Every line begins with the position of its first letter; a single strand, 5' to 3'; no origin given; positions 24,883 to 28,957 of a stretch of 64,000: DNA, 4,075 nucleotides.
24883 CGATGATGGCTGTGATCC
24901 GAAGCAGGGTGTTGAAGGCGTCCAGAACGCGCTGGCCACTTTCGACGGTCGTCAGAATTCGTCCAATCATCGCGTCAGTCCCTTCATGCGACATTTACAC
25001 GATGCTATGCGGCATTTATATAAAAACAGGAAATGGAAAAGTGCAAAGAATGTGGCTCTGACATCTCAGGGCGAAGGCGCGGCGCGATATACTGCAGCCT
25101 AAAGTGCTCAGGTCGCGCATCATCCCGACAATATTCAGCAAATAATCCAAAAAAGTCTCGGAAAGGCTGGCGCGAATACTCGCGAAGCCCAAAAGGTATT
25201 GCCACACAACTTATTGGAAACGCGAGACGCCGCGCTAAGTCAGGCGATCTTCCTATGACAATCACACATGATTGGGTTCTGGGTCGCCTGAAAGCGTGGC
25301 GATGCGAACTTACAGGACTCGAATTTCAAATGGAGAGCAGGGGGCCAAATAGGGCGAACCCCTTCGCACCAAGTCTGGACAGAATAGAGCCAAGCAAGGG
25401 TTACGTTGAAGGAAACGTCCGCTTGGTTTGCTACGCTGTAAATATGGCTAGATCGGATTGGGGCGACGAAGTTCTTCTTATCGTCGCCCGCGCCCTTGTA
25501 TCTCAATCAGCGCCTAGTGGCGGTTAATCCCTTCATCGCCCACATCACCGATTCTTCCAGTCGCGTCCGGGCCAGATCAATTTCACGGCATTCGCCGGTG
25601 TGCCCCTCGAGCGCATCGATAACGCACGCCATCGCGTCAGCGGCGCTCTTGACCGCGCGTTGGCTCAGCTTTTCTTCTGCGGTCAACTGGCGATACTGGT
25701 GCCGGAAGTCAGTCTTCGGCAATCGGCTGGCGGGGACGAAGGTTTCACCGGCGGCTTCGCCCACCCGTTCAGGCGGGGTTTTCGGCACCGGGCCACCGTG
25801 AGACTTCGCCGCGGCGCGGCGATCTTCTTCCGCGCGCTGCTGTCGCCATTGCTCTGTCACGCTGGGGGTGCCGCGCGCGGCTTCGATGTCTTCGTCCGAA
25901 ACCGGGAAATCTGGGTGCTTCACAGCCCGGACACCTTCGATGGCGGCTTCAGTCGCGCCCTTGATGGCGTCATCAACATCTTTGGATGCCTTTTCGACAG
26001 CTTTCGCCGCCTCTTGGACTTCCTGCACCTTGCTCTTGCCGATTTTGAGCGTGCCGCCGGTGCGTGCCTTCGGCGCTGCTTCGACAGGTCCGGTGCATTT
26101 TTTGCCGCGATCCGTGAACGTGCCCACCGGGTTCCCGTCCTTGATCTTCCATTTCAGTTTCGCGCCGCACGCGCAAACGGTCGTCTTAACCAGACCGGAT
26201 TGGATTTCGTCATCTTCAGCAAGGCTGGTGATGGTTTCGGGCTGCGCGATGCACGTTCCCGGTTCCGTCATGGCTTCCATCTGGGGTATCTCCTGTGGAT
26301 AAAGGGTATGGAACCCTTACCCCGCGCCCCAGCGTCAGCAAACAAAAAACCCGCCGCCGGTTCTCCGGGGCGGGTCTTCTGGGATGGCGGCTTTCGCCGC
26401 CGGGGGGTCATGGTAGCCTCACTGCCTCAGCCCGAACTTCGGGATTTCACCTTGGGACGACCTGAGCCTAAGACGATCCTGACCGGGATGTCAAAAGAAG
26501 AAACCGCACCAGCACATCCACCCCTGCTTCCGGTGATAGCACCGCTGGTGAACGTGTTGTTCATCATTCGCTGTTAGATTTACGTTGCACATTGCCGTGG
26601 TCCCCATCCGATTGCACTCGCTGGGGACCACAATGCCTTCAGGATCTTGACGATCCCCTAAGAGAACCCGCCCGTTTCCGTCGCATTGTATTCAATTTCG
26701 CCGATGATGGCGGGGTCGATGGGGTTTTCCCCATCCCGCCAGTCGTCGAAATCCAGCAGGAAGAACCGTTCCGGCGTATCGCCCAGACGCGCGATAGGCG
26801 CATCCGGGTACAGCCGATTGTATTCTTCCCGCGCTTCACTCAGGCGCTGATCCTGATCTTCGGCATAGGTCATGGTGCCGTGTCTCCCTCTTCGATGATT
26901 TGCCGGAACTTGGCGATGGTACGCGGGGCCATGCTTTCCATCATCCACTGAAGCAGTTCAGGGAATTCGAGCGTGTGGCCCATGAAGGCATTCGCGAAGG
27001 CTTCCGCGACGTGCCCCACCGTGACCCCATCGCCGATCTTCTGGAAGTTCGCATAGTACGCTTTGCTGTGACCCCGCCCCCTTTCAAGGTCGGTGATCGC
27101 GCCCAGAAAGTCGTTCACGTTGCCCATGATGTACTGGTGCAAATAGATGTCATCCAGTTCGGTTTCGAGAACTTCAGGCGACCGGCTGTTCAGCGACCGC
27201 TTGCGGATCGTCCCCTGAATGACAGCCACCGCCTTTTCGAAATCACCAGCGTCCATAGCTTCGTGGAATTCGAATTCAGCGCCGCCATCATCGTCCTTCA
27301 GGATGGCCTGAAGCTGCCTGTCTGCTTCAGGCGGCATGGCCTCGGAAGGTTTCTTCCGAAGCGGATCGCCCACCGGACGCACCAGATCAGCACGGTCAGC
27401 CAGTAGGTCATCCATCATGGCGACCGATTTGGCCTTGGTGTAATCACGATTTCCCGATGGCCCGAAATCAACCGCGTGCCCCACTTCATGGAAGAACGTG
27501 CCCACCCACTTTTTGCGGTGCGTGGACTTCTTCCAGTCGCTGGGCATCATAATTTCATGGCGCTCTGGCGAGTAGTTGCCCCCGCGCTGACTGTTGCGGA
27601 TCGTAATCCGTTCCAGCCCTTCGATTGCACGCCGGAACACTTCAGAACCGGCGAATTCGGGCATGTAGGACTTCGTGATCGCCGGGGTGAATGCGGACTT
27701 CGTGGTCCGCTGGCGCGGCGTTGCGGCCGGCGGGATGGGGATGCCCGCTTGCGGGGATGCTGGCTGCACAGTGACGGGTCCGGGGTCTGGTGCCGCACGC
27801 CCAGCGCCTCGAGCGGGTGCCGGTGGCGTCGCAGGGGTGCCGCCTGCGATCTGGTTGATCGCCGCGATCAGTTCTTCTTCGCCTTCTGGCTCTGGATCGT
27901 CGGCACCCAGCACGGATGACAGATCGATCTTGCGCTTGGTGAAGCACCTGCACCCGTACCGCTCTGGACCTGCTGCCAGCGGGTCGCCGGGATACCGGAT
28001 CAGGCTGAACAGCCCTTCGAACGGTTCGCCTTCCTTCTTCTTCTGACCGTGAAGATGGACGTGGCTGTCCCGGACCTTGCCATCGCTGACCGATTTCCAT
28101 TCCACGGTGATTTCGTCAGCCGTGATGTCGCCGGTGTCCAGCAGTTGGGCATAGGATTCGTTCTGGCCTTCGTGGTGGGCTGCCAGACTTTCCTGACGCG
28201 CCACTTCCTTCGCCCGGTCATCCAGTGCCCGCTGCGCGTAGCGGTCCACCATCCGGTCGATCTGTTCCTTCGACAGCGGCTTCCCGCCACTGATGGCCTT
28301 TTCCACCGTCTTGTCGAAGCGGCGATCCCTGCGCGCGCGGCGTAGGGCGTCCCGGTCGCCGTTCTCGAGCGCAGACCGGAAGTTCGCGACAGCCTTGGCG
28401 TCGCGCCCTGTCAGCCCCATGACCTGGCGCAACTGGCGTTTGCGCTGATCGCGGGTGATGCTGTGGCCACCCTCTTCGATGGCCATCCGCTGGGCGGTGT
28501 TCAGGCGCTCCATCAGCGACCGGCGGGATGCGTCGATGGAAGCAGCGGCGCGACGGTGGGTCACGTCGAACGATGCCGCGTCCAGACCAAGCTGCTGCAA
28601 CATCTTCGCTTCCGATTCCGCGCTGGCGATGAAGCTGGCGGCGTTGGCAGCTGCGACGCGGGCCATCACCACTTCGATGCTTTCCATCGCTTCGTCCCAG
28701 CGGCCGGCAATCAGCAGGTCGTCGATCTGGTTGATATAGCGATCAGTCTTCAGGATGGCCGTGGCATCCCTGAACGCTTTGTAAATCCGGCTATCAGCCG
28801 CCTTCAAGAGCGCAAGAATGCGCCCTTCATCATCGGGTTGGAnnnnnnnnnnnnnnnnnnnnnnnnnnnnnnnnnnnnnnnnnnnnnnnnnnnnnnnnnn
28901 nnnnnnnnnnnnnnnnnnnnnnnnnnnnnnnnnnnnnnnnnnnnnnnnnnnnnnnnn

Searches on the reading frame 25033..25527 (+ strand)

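Call 88: search_protein_families(library=phrogs, proteins=[window:25033-25527:+], max_evalue=0.001)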
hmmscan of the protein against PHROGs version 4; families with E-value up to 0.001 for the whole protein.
window:25033-25527:+ (164 aa): 6 families
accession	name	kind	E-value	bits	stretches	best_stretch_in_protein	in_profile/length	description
phrog_3322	-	DNA, RNA and nucleotide metabolism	3.3e-29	102.8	1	3-157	5-150/162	endonuclease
phrog_1035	-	DNA, RNA and nucleotide metabolism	9.3e-18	66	1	4-142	66-212/271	endonuclease VII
phrog_3118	-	DNA, RNA and nucleotide metabolism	2.4e-12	47.9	1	83-138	42-94/287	HNH endonuclease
phrog_1271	-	DNA, RNA and nucleotide metabolism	7.8e-08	33.1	1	3-143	214-318/361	HNH endonuclease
phrog_8660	-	DNA, RNA and nucleotide metabolism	2.6e-06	28.7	0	29-144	64-180/196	HNH endonuclease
phrog_1400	-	moron, auxiliary metabolic gene and host takeover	2.3e-05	25.4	1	86-145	38-91/251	Srd anti-sigma factor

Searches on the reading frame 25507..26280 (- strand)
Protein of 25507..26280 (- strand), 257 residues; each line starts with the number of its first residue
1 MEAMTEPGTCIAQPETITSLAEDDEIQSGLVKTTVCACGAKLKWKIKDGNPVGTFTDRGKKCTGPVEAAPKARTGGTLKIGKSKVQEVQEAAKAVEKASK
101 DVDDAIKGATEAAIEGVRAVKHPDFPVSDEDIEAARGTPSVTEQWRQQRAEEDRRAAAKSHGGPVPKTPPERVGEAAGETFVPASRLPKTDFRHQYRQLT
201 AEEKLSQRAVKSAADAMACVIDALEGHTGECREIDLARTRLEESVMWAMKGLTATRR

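Call 20: search_protein_families(library=pfam, proteins=[window:25507-26280:-], max_evalue=0.01)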
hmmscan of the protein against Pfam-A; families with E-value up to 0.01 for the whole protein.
window:25507-26280:- (257 aa): 1 family
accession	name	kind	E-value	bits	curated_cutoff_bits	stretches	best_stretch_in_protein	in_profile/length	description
PF24729.2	Acb2_Tad1_hairpin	-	2.4e-12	47.3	27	1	196-253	2-57/58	Acb2/Tad1, hairpin domain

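Call 85: search_solved_structures(query=window:25507-26280:-, max_evalue=1, show_alignments=1)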
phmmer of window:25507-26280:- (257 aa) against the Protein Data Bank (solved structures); distinct sequences matched with E-value up to 1: 1.
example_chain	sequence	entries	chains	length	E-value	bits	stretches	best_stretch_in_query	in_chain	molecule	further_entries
6h9l_A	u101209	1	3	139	0.17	14.7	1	81-139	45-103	Uncharacterized protein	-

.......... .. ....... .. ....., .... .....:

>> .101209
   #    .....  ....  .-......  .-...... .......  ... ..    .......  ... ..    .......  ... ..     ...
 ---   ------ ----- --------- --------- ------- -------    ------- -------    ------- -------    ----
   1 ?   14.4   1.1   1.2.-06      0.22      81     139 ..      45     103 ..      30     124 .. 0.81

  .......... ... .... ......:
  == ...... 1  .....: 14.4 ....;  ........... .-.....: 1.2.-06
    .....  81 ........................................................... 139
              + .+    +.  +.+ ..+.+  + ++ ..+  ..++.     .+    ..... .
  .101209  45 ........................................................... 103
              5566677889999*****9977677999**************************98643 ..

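Call 88: search_protein_families(library=phrogs, proteins=[window:25507-26280:-], max_evalue=0.001)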
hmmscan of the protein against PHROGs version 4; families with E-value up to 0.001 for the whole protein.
window:25507-26280:- (257 aa): 0 families

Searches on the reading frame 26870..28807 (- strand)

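Call 20: search_protein_families(library=pfam, proteins=[window:26870-28807:-], max_evalue=0.01)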
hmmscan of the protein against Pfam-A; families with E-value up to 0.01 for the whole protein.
window:26870-28807:- (645 aa): 2 families
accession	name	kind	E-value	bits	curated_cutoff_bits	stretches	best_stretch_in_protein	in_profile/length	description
PF04233.19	Phage_Mu_F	-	1.7e-10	42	29.6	1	165-289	4-110/112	Phage Mu protein F like protein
PF18818.7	MPTase-PolyVal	-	0.0013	19.2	27.5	1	400-457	11-67/126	Zincin-like metallopeptidase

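Call 88: search_protein_families(library=phrogs, proteins=[window:26870-28807:-], max_evalue=0.001)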
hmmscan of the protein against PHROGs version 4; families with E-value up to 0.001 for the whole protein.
window:26870-28807:- (645 aa): 9 families
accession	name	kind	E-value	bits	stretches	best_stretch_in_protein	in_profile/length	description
phrog_3517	-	head and packaging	2.5e-58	199.2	1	5-300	20-335/371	head morphogenesis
phrog_2468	-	head and packaging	4.1e-21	76.7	1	162-298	150-277/303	head morphogenesis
phrog_2662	-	head and packaging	1.4e-12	48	1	165-292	592-707/717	portal protein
phrog_859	-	head and packaging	2.3e-10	40.7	1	97-289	109-285/807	portal protein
phrog_4529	-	head and packaging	3.8e-05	24.1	0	237-294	235-288/533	minor head protein and DNA pilot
phrog_16493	-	head and packaging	0.0002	21.2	1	29-291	50-282/535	head maturation protease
phrog_595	-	head and packaging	0.00021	21.7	1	163-307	188-312/513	head maturation protease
phrog_324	-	head and packaging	0.00028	21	1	236-313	267-337/624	head morphogenesis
phrog_6577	-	unknown function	0.00029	20.2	1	159-300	114-236/1066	-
